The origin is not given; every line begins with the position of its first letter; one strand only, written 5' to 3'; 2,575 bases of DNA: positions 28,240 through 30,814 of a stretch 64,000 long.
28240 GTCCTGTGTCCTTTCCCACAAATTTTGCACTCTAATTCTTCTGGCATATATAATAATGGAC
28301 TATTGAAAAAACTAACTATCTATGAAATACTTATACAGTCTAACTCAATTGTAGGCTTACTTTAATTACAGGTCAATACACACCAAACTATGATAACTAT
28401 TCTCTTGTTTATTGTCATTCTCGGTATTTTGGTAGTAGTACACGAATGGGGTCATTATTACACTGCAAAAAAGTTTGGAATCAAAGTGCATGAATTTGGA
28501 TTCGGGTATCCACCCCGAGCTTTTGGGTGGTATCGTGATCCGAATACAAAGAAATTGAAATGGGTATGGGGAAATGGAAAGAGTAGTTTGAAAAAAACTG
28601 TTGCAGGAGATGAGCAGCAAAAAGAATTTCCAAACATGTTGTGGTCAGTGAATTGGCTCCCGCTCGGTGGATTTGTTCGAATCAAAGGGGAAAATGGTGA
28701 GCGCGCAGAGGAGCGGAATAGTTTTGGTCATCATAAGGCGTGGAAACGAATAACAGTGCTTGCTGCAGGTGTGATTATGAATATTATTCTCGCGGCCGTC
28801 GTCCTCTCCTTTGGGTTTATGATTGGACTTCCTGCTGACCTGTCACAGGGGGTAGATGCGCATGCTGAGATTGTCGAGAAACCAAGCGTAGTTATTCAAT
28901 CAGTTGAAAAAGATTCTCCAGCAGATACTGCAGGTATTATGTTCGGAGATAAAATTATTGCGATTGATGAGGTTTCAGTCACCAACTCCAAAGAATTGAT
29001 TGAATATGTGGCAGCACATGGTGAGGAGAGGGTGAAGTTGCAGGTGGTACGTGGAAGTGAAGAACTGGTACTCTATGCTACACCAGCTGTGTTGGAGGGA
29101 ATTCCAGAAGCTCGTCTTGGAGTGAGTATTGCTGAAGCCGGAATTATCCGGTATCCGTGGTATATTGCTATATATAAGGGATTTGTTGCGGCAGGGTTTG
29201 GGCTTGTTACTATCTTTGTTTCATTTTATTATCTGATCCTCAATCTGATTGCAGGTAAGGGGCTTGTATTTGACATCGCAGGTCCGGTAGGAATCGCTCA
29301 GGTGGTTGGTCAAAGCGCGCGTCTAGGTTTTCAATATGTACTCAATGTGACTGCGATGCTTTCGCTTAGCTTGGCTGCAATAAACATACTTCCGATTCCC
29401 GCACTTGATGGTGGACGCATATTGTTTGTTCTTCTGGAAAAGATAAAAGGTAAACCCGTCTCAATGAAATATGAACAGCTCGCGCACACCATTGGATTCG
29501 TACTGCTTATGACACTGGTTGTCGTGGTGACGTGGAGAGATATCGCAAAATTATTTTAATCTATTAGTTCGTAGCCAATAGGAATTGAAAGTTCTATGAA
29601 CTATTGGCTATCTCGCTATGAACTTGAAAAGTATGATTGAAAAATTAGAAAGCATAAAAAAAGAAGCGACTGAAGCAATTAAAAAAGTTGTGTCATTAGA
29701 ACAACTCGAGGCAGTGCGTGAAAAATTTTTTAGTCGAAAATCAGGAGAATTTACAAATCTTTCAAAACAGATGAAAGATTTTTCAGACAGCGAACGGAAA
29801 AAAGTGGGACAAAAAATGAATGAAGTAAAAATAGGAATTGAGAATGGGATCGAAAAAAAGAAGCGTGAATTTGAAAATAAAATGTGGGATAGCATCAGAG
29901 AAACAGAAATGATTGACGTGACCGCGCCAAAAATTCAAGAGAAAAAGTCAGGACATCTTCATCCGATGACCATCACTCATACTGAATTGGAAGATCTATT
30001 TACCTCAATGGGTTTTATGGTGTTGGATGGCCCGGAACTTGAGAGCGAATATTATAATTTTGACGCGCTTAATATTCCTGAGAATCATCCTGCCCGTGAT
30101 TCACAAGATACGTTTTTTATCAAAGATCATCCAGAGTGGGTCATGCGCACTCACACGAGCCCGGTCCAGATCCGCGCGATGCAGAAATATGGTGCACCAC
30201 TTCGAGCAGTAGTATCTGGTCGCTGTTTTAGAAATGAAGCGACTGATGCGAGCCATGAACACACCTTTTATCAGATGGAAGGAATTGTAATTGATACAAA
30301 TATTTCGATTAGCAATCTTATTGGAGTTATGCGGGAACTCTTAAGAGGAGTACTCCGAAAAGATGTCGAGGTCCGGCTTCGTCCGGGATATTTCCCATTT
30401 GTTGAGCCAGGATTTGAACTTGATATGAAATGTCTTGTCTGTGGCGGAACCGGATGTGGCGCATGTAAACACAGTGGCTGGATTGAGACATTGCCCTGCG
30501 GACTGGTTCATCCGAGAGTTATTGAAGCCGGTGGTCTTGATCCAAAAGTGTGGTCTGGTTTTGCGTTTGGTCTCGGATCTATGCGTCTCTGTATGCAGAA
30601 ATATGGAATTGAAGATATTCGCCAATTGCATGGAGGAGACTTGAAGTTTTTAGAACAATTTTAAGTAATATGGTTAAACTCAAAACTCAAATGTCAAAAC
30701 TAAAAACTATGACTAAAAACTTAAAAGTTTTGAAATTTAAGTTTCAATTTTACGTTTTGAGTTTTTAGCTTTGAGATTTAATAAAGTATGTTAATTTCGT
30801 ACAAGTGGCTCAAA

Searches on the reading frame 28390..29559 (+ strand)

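Call 70: search_protein_families(library=pfam, proteins=[window:28390-29559:+], max_evalue=0.001)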
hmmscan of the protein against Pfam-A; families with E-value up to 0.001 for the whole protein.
window:28390-29559:+ (389 aa): 5 families
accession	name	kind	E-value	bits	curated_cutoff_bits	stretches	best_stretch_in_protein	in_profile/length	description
PF02163.28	Peptidase_M50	-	8.8e-49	166.3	27.2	2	82-376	46-221/221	Peptidase family M50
PF13180.12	PDZ_2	-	6.7e-12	46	27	1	163-226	10-74/80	PDZ domain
PF17820.7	PDZ_6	-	7.1e-11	42.1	27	1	168-221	1-54/54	PDZ domain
PF00595.29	PDZ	-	4.1e-07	30.7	23.2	1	152-202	23-62/81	PDZ domain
PF04495.20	GRASP55_65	-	0.00018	22.3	27.7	1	167-225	45-104/138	GRASP55/65 PDZ-like domain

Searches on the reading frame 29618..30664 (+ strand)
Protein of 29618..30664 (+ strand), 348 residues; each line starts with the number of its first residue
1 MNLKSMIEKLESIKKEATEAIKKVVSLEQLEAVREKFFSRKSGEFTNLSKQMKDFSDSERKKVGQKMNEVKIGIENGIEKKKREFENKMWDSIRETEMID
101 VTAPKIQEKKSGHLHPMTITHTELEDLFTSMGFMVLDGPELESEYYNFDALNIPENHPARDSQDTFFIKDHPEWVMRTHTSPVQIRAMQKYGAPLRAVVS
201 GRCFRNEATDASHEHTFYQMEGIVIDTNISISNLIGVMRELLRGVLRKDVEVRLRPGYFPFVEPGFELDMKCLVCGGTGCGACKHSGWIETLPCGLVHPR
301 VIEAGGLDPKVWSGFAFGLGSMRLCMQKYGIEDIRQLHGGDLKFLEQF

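Call 70: search_protein_families(library=pfam, proteins=[window:29618-30664:+], max_evalue=0.001)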
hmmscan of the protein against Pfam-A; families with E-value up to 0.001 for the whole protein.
window:29618-30664:+ (348 aa): 2 families
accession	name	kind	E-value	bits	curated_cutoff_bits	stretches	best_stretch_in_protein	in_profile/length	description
PF01409.25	tRNA-synt_2d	-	3.4e-87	292.4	19.8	1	99-348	2-246/246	tRNA synthetases class II core domain (F)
PF02912.23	Phe_tRNA-synt_N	-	4.6e-15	55.8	22.3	1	26-88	2-63/69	Aminoacyl tRNA synthetase class II, N-terminal domain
